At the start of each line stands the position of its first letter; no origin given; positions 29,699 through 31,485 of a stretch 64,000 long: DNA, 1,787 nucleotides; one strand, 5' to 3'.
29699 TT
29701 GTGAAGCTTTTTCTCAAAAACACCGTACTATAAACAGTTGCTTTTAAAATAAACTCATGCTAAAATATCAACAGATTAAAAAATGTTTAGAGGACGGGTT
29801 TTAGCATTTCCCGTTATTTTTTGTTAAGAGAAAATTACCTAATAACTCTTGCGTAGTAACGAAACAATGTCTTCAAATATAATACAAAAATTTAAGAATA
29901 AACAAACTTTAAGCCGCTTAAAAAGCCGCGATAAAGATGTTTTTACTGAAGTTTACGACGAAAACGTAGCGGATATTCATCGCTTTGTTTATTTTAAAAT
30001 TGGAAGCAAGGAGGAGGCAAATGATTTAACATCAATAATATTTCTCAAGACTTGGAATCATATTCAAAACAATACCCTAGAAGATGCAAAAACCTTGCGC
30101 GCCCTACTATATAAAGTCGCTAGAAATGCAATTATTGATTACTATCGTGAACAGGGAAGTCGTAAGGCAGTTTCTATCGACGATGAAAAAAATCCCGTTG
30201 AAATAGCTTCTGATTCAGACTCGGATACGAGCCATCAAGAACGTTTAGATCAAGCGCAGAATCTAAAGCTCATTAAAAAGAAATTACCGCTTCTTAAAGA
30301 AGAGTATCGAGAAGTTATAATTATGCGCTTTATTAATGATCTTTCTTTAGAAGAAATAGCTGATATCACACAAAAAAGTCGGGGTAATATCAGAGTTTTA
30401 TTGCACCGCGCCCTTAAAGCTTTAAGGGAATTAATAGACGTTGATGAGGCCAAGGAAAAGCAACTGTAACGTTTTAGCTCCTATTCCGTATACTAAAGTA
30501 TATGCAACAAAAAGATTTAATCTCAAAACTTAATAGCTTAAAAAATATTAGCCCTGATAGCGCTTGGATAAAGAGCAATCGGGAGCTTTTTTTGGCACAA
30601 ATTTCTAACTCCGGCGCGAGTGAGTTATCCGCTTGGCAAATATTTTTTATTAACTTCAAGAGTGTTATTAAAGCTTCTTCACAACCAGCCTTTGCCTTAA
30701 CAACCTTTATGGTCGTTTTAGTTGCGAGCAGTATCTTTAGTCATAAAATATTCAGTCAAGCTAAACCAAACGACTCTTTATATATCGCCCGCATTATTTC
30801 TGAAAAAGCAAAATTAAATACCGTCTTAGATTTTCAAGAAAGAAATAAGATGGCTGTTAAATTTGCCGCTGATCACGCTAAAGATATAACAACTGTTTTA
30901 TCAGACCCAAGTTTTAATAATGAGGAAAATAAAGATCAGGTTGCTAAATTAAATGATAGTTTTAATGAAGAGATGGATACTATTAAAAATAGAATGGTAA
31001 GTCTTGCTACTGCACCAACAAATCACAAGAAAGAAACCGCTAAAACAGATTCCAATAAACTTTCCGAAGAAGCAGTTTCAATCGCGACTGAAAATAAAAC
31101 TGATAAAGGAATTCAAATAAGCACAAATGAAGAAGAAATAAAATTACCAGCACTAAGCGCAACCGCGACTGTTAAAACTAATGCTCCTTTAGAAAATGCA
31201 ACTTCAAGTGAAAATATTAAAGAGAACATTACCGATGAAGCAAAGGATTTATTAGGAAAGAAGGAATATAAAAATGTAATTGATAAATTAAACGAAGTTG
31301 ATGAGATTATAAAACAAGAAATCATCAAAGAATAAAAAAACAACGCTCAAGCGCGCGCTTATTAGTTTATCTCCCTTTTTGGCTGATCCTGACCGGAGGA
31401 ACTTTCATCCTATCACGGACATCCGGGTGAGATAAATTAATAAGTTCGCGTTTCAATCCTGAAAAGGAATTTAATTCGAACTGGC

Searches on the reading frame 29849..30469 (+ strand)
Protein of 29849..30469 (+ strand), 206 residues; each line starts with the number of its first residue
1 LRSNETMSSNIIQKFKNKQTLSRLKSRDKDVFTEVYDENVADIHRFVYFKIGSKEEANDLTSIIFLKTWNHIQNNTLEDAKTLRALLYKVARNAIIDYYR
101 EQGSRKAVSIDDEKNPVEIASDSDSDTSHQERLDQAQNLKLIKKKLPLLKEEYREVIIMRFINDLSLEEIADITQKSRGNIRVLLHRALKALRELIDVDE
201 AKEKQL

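Call 12: search_protein_families(library=pfam, proteins=[window:29849-30469:+], max_evalue=0.01)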
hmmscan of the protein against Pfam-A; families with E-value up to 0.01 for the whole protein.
window:29849-30469:+ (206 aa): 4 families
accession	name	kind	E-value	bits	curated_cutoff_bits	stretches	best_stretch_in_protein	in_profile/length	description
PF08281.18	Sigma70_r4_2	-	1.5e-14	53.8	25.7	1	142-192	4-54/54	Sigma-70, region 4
PF04545.22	Sigma70_r4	-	3.8e-14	52.4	24.1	1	149-194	5-50/50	Sigma-70, region 4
PF04542.20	Sigma70_r2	-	1.7e-11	44.2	24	1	36-103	2-69/71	Sigma-70 region 2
PF07638.17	Sigma70_ECF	-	0.0025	18.1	21.1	1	30-181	21-168/185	ECF sigma factor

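Call 47: search_protein_families(library=ncbifam, proteins=[window:29849-30469:+], max_evalue=1)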
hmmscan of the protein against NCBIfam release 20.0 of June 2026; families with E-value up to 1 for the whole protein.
window:29849-30469:+ (206 aa): 104 families (the best 25 are shown)
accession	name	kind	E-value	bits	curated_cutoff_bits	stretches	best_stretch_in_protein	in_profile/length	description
TIGR02952.1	Sig70_famx2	equivalog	1.4e-31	109.7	206.45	1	21-195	2-169/170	ECF subfamily RNA polymerase sigma factor, BldN family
TIGR02937.1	sigma70-ECF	superfamily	2.4e-26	92.3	42.9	1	32-194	3-163/165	sigma-70 family RNA polymerase sigma factor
TIGR02950.1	SigM_subfam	subfamily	1.8e-24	86.4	147.95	1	33-195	3-157/159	RNA polymerase sigma factor, SigM family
NF009166.1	PRK12513.1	equivalog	1.1e-22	80.7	206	1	18-197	10-187/193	RNA polymerase sigma factor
NF058625.1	sigma_PG0214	equivalog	1.4e-22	80.2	130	1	42-199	16-164/170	GFO_1088 family ECF-type sigma factor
TIGR02985.1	Sig70_bacteroi1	subfamily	5.3e-22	78.8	126.4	1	31-194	2-160/162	RNA polymerase sigma-70 factor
NF007220.0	PRK09639.1-5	equivalog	3e-21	76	260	1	30-203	3-171/181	RNA polymerase sigma factor SigX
NF009171.0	PRK12518.1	equivalog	1.8e-19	70.3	208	1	14-197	11-185/191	RNA polymerase sigma factor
NF009195.0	PRK12543.1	subfamily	2.7e-19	69.4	197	1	14-203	4-185/192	RNA polymerase sigma factor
TIGR02948.1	SigW_bacill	equivalog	1.4e-18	67.6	243.1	1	17-194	5-182/187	RNA polymerase sigma factor SigW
NF007223.0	PRK09641.1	equivalog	2.2e-18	66.7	209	1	18-195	6-183/187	RNA polymerase sigma factor SigW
NF006930.0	PRK09415.1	subfamily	1.3e-17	64.3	198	1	28-196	14-175/179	RNA polymerase factor sigma C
NF007227.0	PRK09645.1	subfamily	1.4e-17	64.2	202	1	24-196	7-170/177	sigma-70 family RNA polymerase sigma factor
NF007215.0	PRK09637.1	equivalog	6e-17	62.2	212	1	33-196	4-154/181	RNA polymerase sigma factor SigZ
TIGR02983.1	SigE-fam_strep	subfamily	2.1e-16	60.3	141.55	1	28-196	4-158/162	SigE family RNA polymerase sigma factor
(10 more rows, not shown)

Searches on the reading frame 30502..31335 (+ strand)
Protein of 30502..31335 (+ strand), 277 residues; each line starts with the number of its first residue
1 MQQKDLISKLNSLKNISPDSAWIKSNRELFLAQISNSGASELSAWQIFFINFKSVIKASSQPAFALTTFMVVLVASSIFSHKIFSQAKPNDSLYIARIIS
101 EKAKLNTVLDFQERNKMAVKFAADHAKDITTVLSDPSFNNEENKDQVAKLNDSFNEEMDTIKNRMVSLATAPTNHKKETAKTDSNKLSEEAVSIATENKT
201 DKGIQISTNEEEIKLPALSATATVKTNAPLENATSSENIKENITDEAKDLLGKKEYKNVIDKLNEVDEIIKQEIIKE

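Call 11: find_encoding_contigs(protein=window:30502-31335:+, flank=10000)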
Protein window:30502-31335:+ (277 aa): 1 contig read that carries it; 1 place shown.
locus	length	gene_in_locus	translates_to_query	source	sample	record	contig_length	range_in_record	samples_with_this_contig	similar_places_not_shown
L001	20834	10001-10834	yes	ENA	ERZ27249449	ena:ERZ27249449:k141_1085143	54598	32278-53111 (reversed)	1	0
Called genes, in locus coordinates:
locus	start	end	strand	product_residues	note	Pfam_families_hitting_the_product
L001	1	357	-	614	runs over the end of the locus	?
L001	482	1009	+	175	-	PF00210:Ferritin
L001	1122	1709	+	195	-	-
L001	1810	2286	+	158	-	PF01988:VIT1 (faint)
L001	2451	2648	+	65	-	PF00313:CSD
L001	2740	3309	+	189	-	PF23477:zf_Tbcl_2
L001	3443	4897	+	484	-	PF03193:RsgA_GTPase (faint), PF00005:ABC_tran, PF02463:SMC_N (faint), PF13191:AAA_16 (faint), PF13401:AAA_22 (faint), PF13555:AAA_29 (faint), PF20720:nSTAND3 (faint), PF00005:ABC_tran, +1 more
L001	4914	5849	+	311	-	PF03741:TerC, PF04332:DUF475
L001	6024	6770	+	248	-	PF04402:SIMPL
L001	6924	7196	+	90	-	PF00216:Bac_DNA_binding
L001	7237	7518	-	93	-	-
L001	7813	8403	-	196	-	-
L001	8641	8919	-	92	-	-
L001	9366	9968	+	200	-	PF04542:Sigma70_r2, PF08281:Sigma70_r4_2, PF04545:Sigma70_r4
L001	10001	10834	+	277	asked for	-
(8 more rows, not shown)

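Call 12: search_protein_families(library=pfam, proteins=[window:30502-31335:+], max_evalue=0.01)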
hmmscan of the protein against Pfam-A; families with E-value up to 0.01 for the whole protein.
window:30502-31335:+ (277 aa): 0 families

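Call 47: search_protein_families(library=ncbifam, proteins=[window:30502-31335:+], max_evalue=1)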
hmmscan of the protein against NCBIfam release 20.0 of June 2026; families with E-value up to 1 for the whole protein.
window:30502-31335:+ (277 aa): 0 families

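Call 48: search_protein_families(library=pfam, proteins=[window:30502-31335:+], max_evalue=10)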
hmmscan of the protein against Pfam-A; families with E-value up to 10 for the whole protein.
window:30502-31335:+ (277 aa): 2 families
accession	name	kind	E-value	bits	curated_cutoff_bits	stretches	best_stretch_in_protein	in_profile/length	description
PF05251.17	Ost5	-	0.035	14.8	27.4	1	52-95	3-46/73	Oligosaccharyltransferase subunit 5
PF20463.3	PDH_C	-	0.27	12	22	1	108-165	27-88/102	Prephenate dehydrogenase, dimerization domain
